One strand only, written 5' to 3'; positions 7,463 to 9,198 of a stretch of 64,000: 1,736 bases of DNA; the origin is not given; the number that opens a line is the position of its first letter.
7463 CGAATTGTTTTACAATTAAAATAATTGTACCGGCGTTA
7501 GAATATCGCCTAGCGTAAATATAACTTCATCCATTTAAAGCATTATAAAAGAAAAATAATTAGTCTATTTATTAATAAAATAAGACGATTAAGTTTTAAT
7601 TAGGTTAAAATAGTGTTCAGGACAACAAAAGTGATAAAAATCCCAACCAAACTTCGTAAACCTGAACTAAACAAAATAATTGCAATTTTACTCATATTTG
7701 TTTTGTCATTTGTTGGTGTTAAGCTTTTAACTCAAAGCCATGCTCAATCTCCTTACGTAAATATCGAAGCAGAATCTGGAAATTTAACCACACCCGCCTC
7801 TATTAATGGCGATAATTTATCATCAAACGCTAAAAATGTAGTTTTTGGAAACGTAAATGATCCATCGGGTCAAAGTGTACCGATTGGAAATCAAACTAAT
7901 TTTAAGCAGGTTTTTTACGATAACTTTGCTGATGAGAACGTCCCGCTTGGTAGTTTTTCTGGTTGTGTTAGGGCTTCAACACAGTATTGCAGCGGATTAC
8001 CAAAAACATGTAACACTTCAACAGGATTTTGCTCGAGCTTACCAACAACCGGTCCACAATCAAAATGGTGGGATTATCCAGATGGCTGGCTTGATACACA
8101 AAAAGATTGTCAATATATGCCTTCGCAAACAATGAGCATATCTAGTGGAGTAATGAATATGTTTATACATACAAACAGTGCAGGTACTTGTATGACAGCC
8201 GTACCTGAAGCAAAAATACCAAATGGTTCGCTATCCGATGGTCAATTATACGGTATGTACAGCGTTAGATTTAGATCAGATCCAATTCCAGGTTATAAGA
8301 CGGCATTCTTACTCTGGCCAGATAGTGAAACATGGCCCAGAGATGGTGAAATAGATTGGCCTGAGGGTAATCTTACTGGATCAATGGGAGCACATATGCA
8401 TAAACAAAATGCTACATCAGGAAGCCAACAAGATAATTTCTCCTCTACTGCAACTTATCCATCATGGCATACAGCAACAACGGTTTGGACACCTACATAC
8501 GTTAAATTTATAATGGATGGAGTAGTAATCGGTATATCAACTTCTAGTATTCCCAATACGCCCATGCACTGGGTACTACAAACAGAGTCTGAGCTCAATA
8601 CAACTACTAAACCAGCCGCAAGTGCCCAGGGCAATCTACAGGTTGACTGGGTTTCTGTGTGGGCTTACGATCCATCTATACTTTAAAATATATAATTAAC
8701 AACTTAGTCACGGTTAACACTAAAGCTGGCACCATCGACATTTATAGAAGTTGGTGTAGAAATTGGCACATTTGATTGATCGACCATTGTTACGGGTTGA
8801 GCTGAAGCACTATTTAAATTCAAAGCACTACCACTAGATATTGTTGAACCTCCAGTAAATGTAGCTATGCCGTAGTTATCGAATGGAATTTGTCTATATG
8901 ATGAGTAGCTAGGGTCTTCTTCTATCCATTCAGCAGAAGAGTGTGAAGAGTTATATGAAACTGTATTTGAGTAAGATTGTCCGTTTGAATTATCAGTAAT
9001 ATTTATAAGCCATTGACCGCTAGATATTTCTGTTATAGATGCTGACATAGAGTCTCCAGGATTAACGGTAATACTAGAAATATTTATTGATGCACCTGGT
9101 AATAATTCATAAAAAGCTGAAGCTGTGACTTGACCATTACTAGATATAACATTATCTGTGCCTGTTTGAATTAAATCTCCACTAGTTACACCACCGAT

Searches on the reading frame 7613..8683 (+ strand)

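Call 67: search_protein_families(library=pfam, proteins=[window:7613-8683:+], max_evalue=0.001)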
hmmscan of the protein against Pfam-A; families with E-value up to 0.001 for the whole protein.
window:7613-8683:+ (357 aa): 1 family
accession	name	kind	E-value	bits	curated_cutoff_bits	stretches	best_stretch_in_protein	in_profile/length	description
PF00722.28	Glyco_hydro_16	-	1.6e-10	41.1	22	1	210-347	39-174/175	Glycosyl hydrolases family 16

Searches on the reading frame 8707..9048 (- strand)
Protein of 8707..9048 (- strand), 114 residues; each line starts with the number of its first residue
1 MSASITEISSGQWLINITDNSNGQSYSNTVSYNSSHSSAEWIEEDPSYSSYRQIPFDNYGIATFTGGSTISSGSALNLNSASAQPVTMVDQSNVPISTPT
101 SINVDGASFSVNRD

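Call 67: search_protein_families(library=pfam, proteins=[window:8707-9048:-], max_evalue=0.001)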
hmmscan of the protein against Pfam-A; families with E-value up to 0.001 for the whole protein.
window:8707-9048:- (114 aa): 1 family
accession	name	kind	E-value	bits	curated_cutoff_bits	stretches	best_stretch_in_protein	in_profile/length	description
PF01828.24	Peptidase_A4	-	2.3e-11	44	22.3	1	2-111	98-204/206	Peptidase A4 family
